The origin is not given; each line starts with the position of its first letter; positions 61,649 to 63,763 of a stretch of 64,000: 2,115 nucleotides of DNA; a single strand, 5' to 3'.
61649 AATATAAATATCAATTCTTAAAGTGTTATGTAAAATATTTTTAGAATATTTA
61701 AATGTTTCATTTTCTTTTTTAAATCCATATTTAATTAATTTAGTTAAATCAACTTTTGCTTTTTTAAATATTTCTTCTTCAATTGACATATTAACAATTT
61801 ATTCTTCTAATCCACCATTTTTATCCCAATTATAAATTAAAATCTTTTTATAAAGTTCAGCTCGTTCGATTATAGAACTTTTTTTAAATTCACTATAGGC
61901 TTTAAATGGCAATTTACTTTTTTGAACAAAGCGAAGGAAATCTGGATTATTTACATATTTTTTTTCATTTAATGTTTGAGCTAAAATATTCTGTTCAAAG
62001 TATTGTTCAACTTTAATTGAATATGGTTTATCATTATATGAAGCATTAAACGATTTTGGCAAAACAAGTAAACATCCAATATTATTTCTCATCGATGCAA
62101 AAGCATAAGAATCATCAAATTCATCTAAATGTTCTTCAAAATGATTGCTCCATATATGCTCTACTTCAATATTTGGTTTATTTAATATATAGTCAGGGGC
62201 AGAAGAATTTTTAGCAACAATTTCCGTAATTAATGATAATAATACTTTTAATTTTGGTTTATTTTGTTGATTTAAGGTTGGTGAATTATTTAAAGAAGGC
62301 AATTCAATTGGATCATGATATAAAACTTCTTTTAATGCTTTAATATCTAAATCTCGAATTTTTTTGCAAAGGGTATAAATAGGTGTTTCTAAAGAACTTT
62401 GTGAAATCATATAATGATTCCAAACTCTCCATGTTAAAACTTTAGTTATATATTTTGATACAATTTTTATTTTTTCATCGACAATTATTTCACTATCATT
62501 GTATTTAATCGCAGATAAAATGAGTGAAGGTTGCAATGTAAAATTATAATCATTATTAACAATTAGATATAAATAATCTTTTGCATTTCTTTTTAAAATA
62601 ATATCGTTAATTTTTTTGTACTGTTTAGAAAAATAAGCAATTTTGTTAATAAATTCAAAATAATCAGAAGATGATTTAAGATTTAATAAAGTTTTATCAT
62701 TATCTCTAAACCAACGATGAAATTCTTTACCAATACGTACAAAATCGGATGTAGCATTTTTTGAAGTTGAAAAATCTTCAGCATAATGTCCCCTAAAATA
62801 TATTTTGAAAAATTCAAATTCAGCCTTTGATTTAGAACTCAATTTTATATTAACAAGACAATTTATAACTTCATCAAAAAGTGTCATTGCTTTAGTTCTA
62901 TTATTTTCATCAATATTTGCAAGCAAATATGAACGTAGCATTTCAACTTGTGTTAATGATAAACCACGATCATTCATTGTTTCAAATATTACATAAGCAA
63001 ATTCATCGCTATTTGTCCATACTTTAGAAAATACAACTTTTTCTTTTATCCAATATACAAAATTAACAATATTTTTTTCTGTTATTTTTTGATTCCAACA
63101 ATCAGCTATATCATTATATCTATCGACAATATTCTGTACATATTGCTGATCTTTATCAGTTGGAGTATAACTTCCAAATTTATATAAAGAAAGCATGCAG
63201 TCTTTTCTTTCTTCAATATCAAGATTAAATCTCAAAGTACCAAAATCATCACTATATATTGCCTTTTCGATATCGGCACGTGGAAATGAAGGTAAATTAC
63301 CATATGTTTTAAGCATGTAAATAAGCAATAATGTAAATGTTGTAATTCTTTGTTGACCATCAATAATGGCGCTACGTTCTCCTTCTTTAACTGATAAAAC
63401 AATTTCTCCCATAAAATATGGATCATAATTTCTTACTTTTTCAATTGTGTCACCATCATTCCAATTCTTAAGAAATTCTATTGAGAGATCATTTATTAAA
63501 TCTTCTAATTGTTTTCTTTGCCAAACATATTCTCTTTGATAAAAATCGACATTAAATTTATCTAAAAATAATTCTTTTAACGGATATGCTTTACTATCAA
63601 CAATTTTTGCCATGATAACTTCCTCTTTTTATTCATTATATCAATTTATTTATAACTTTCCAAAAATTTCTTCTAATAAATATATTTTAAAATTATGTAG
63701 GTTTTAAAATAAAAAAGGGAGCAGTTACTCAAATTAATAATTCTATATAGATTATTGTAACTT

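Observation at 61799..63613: GmrSD-family (DUF262 + DUF1524) single-protein restriction candidate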

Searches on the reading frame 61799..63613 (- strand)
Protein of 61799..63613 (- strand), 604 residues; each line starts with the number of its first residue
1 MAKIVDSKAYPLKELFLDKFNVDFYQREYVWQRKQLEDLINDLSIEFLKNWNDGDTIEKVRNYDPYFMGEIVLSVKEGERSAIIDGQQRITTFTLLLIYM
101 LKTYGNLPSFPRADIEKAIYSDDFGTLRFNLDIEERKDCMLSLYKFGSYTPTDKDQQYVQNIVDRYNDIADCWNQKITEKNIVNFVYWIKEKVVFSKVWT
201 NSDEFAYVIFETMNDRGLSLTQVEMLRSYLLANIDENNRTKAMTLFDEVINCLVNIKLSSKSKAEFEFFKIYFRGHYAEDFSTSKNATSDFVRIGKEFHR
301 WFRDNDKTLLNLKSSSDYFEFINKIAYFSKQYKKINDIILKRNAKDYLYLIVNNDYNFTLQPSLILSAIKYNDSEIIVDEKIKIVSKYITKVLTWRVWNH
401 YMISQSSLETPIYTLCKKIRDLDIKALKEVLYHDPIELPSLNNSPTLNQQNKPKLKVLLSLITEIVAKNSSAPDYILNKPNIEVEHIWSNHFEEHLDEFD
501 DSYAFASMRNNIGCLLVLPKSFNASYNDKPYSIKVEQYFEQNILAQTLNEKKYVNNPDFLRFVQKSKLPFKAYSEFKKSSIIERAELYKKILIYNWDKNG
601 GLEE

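Call 3: search_protein_families(library=pfam, proteins=[window:61799-63613:-], max_evalue=0.01)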
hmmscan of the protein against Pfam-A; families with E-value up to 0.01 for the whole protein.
window:61799-63613:- (604 aa): 2 families
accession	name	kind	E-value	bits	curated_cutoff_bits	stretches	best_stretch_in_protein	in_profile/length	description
PF03235.19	GmrSD_N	-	1.7e-28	100.6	33.2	1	15-231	4-199/199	GmrSD restriction endonuclease, N-terminal domain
PF07510.16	GmrSD_C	-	1.6e-07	31.8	23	1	450-587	19-134/138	GmrSD restriction endonucleases, C-terminal domain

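Call 4: search_protein_families(library=padloc, proteins=[window:61799-63613:-], max_evalue=0.01)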
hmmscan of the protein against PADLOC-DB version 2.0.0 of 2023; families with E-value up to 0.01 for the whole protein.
window:61799-63613:- (604 aa): 25 families
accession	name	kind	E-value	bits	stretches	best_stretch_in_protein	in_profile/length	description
PDLC04154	HEC-06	-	2.4e-30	103.7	2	18-106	20-98/569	-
PDLC04155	HEC-06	-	1.9e-27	94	2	5-98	5-88/562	-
PDLC04157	HEC-06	-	1e-26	91.7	1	6-543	8-523/558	-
PDLC02695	Orf5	-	3.5e-25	86.5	2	8-109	6-107/601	Orf5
PDLC02687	Orf5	-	2.2e-21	74.3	2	19-104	17-90/543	Orf5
PDLC02700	Orf5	-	1.9e-19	67.8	1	18-543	10-523/555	Orf5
PDLC02686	Orf5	-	1.2e-18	65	1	19-246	20-254/566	Orf5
PDLC02701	Orf5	-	2.5e-18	63.9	3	13-194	11-189/596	Orf5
PDLC02693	Orf5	-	9.4e-18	62.5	1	19-540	8-507/543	Orf5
PDLC02694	Orf5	-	1e-16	58.7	2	5-98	1-99/574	Orf5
PDLC02691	Orf5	-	1.2e-14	51.9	2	19-107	20-96/579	Orf5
PDLC02688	Orf5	-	6e-13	46.3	1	12-97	2-78/554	Orf5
PDLC02786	SspE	-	4.2e-12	43.2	2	19-102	23-107/766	SspE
PDLC02692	Orf5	-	4.4e-12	43.5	1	19-243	7-226/558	Orf5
PDLC02792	SspE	-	8.5e-11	38.9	2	24-102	28-112/771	SspE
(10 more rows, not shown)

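Call 5: search_protein_families(library=ncbifam, proteins=[window:61799-63613:-], max_evalue=0.01)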
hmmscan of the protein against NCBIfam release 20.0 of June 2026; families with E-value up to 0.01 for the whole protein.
window:61799-63613:- (604 aa): 0 families

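Call 9: find_encoding_contigs(protein=window:61799-63613:-, flank=10000, max_places=6)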
Protein window:61799-63613:- (604 aa): no gene with exactly this product is on record in the collection.

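Call 10: find_homologous_proteins(query=window:61802-63613:-)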
Query window:61802-63613:- (604 aa): 1617 proteins with E <= 0.001 among 8000 candidates; the best 120 are listed.
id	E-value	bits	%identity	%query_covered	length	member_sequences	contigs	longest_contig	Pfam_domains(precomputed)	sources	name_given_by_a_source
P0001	0.0e+0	1354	100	100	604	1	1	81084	PF07510.17,PF03235.20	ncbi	-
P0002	0.0e+0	1144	83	100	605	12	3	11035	PF07510.17,PF03235.20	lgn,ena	-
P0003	0.0e+0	1142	83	100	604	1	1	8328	PF07510.17,PF03235.20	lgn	-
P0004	0.0e+0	1129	82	100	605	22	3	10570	PF07510.17,PF03235.20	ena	-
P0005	0.0e+0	1129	82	100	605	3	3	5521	PF07510.17,PF03235.20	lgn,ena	-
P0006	0.0e+0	1123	82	100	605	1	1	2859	PF07510.17,PF03235.20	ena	-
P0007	0.0e+0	1102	81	100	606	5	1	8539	PF07510.17,PF03235.20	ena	-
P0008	0.0e+0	1090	80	100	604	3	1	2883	PF07510.17,PF03235.20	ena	-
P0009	0.0e+0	1045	76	98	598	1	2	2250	PF07510.17,PF03235.20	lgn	-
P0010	0.0e+0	1043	76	98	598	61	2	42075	PF07510.17,PF03235.20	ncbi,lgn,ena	-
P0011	0.0e+0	1041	76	99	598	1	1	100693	PF07510.17,PF03235.20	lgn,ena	-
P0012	0.0e+0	1027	76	99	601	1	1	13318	PF07510.17,PF03235.20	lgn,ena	-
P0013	0.0e+0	1025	76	99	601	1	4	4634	PF07510.17,PF03235.20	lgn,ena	-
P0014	0.0e+0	1024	76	99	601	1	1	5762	PF07510.17,PF03235.20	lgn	-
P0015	0.0e+0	1019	76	99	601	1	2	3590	PF07510.17,PF03235.20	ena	-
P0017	0.0e+0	1017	75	99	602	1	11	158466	PF07510.17,PF03235.20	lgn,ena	-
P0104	1.1e-259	881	67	99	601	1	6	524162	PF07510.17,PF03235.20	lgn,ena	-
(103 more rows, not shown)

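Call 11: find_encoding_contigs(protein=P0001, flank=10000, max_places=4)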
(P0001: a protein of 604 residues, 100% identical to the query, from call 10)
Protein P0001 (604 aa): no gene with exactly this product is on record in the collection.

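Call 12: find_encoding_contigs(protein=P0011, flank=10000, max_places=3)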
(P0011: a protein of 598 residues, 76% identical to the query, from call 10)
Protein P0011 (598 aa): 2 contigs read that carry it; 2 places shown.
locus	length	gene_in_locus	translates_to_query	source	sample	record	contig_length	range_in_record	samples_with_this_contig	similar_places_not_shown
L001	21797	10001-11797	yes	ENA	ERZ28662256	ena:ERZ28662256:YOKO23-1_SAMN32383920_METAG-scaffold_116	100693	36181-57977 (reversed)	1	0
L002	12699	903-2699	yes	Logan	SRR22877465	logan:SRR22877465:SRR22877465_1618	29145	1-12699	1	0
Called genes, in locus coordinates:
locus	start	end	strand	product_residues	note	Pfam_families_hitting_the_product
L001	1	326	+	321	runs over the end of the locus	PF01207:Dus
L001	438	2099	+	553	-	PF02690:Na_Pi_cotrans, PF01895:PhoU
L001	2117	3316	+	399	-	PF00162:PGK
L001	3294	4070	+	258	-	PF00121:TIM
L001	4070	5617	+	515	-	PF01676:Metalloenzyme, PF06415:iPGM_N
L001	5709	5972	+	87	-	PF03840:SecG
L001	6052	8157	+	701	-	PF08206:OB_RNB, PF17876:CSD2, PF00773:RNB, PF00575:S1 (weak)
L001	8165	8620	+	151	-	PF01668:SmpB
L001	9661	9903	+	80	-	-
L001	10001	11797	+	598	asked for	PF03235:GmrSD_N, PF07510:GmrSD_C (weak)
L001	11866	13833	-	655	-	PF01554:MatE, PF13189:Cytidylate_kin2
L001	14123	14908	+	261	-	PF02645:DegV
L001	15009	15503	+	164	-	-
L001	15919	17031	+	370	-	PF00465:Fe-ADH, PF13685:Fe-ADH_2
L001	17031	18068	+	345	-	PF13593:SBF_like, PF01758:SBF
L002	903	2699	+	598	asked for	PF03235:GmrSD_N, PF07510:GmrSD_C (weak)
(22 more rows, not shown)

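Call 13: find_related_loci(query=window:61802-63613:-, collection=genome_contigs, flank=10000)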
Query window:61802-63613:- (604 aa) in genome_contigs; peptide patterns used: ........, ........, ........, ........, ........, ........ (x = any residue, [..] = any of these).
85 stretches matched a pattern; 14 encode a relative of the query (tblastn E <= 1e-3); 14 distinct loci.
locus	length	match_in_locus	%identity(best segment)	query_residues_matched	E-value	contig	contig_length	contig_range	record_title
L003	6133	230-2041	83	1-604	0e+0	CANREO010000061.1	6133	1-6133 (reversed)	MAG: uncultured Clostridia bacterium isolate Lapin-024__bin87 genome assembly, contig: Lapin-024__NODE_15407_length_6133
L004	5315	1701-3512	79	1-604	0e+0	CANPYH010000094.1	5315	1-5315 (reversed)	MAG: uncultured Clostridia bacterium isolate Lapin-005__bin28 genome assembly, contig: Lapin-005__NODE_22495_length_5315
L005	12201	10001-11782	76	3-596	0e+0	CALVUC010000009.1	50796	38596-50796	MAG: uncultured Clostridia bacterium isolate BRZ_EC__bin58 genome assembly, contig: BRZ_EC__NODE_1254_length_50796_cov_1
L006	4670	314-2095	76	3-596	0e+0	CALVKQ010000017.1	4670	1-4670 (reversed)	MAG: uncultured Clostridia bacterium isolate BRZ_ET__bin92 genome assembly, contig: BRZ_ET__NODE_22713_length_4670_cov_2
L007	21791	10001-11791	76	3-599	0e+0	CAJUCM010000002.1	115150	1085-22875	MAG TPA_asm: uncultured Christensenella sp. isolate MGBC129052 genome assembly, contig: MGBC129052.2, whole genome shotg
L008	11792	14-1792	74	3-596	0e+0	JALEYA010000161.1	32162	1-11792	MAG: Oscillospiraceae bacterium isolate SUG439 k141_8842117, whole genome shotgun sequence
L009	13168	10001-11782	69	3-598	0e+0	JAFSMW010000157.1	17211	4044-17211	MAG: Thermoguttaceae bacterium isolate RGIG3287 Goat_Reticulum-4__c403014, whole genome shotgun sequence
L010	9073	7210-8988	67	3-596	0e+0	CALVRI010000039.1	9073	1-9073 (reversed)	MAG: uncultured Bacilli bacterium isolate BRZ_LG__bin9 genome assembly, contig: BRZ_LG__NODE_6740_length_9073_cov_16.021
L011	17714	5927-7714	65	3-600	0e+0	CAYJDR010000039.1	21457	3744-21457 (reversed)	MAG TPA_asm: uncultured Deferribacteraceae bacterium isolate ERP123703_co1_272 genome assembly, contig: NODE_2523_length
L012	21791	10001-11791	64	5-601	0e+0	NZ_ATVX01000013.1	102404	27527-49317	Butyrivibrio sp. VCB2006 G613DRAFT_scaffold00013.13_C, whole genome shotgun sequence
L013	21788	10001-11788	61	5-601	0e+0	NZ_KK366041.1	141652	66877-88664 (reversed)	Selenomonas sp. AE3005 DL94DRAFT_scaffold00008.8, whole genome shotgun sequence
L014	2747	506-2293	61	5-601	0e+0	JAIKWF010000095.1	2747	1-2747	MAG: Lachnospiraceae bacterium isolate RUI421 k141_3574071_flag=0_multi=5.9616_len=2747, whole genome shotgun sequence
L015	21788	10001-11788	70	3-598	0e+0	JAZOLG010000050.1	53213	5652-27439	MAG: Bacilli bacterium isolate T1900045656_YK20190350.MAGScoT_cleanbin_000009 SGB_8238_k141_267448, whole genome shotgun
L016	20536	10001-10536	64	123-301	4e-59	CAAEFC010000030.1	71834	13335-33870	MAG TPA_asm: Bacilli bacterium, isolate HGM10897, WGS project CAAEFC010000000 data, contig: ERS396532_100_k85_63156, who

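Call 14: search_solved_structures(query=window:61802-63613:-, max_evalue=1, show_alignments=3)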
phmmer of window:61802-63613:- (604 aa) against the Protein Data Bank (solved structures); distinct sequences matched with E-value up to 1: 3.
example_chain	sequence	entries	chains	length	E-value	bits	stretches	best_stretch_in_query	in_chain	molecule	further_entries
9jfl_B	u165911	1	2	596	5.8e-08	35.1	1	20-244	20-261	DUF262 domain-containing protein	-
6jiv_D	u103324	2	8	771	0.031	16.2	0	181-250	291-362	SspE protein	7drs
7drr_D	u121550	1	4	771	0.2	13.5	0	181-250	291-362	SspE protein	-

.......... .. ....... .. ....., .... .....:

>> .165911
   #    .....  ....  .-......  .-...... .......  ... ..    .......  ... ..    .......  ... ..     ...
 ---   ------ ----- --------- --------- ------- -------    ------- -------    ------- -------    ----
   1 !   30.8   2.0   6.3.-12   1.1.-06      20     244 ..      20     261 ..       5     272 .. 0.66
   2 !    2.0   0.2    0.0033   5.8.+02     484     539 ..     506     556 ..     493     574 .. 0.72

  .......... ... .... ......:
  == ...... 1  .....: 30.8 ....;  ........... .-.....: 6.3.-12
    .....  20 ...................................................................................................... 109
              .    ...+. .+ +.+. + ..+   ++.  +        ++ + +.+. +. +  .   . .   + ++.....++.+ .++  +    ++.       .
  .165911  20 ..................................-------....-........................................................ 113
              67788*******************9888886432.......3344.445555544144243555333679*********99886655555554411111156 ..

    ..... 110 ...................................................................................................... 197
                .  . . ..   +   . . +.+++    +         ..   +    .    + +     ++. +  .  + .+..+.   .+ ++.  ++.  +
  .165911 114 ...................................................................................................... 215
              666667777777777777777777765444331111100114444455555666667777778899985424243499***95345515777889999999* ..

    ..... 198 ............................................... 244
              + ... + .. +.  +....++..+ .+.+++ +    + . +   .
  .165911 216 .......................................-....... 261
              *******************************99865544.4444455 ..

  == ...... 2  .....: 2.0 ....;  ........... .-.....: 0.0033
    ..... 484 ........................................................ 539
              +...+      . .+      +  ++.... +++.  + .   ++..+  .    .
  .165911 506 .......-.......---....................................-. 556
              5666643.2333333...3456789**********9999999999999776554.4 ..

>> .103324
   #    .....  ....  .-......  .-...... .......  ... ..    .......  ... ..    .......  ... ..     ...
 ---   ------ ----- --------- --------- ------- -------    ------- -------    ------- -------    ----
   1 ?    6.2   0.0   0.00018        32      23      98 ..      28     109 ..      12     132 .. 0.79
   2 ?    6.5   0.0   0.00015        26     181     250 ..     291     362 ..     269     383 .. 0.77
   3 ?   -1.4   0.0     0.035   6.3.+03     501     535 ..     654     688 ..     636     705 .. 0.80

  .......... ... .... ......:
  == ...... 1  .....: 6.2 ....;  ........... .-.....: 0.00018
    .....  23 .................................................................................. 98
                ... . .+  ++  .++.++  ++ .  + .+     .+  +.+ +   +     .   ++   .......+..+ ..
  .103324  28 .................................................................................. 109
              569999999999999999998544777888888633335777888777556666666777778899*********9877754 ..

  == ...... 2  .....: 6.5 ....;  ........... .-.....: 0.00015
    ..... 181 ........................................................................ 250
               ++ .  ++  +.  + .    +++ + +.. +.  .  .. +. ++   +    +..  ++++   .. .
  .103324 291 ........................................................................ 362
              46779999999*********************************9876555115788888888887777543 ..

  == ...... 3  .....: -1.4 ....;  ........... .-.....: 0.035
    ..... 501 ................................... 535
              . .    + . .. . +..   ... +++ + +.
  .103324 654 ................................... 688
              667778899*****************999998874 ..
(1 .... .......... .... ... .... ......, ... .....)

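Call 31: search_protein_representatives(protein=window:61802-63613:-)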
Query: 604 residues. Proteins with E-value up to 0.001 (for the whole library): 5421; up to 1e-10: 1212; up to 1e-30: 330. The best 150 are listed.
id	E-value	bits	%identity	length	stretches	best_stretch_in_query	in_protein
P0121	2.6e-221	752.8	60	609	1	3-598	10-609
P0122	3.8e-138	478.2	62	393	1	213-596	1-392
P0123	3.6e-137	475.0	57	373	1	140-507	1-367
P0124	2.0e-124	432.9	62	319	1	3-317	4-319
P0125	5.0e-115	401.8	37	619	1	17-597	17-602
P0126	5.0e-110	385.3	39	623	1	3-595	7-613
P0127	8.6e-107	374.6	37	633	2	175-599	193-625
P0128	4.8e-106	372.2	39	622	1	3-598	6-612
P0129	5.7e-106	371.9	39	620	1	18-597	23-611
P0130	5.7e-105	368.6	37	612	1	15-598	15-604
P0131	1.9e-104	366.9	37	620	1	5-597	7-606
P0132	1.6e-103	363.8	40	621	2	3-441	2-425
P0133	5.6e-103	362.0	39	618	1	18-591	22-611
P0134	8.7e-103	361.4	38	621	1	4-598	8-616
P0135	7.3e-102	358.4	39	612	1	5-597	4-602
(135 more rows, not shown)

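Call 35: find_encoding_contigs(protein=P0017, flank=8000, max_places=3)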
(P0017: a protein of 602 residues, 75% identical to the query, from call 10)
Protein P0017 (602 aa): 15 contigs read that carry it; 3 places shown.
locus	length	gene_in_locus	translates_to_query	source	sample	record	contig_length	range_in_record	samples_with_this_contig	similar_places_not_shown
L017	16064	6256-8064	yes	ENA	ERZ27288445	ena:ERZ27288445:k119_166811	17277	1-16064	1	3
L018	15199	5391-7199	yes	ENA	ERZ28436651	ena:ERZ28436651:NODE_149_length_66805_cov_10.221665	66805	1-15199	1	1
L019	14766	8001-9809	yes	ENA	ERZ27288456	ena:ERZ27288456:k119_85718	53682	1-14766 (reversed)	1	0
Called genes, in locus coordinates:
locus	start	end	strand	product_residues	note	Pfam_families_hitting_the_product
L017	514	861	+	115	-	-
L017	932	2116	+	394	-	PF14281:PDDEXK_4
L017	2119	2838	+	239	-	-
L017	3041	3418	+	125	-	-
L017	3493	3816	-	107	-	-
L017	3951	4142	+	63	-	-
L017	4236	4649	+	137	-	PF01243:PNPOx_N, PF12900:Pyridox_ox_2 (weak), PF16242:Pyrid_ox_like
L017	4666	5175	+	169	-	-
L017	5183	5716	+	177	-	-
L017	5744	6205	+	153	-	PF12900:Pyridox_ox_2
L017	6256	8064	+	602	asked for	PF03235:GmrSD_N, PF07510:GmrSD_C (weak)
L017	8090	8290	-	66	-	-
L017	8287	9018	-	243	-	PF01656:CbiA (weak), PF13614:AAA_31 (weak)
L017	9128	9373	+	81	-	-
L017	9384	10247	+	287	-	PF06898:YqfD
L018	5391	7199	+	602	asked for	PF03235:GmrSD_N, PF07510:GmrSD_C (weak)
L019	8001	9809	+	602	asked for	PF03235:GmrSD_N, PF07510:GmrSD_C (weak)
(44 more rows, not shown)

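Call 36: find_encoding_contigs(protein=P0104, flank=8000, max_places=2)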
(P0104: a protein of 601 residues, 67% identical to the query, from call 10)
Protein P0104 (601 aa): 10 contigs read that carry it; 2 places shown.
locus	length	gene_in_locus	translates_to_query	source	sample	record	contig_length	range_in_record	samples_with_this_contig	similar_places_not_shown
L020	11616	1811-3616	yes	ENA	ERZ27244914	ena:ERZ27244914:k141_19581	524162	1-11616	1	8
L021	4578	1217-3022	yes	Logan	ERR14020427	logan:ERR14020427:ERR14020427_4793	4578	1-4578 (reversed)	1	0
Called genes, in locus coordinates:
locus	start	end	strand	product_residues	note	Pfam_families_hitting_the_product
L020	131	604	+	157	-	-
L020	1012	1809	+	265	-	-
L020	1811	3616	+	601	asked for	PF03235:GmrSD_N, PF07510:GmrSD_C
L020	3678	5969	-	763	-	PF13166:AAA_13, PF13304:AAA_21 (faint)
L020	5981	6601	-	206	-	-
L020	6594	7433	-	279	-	-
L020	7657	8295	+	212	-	-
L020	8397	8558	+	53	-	-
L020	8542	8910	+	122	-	-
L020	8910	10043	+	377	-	PF10926:DUF2800, PF12705:PDDEXK_1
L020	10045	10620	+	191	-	PF10991:Enc34_ssDNA-bd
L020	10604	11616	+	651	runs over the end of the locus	PF00476:DNA_pol_A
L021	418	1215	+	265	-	-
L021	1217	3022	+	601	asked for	PF03235:GmrSD_N, PF07510:GmrSD_C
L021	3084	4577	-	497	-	?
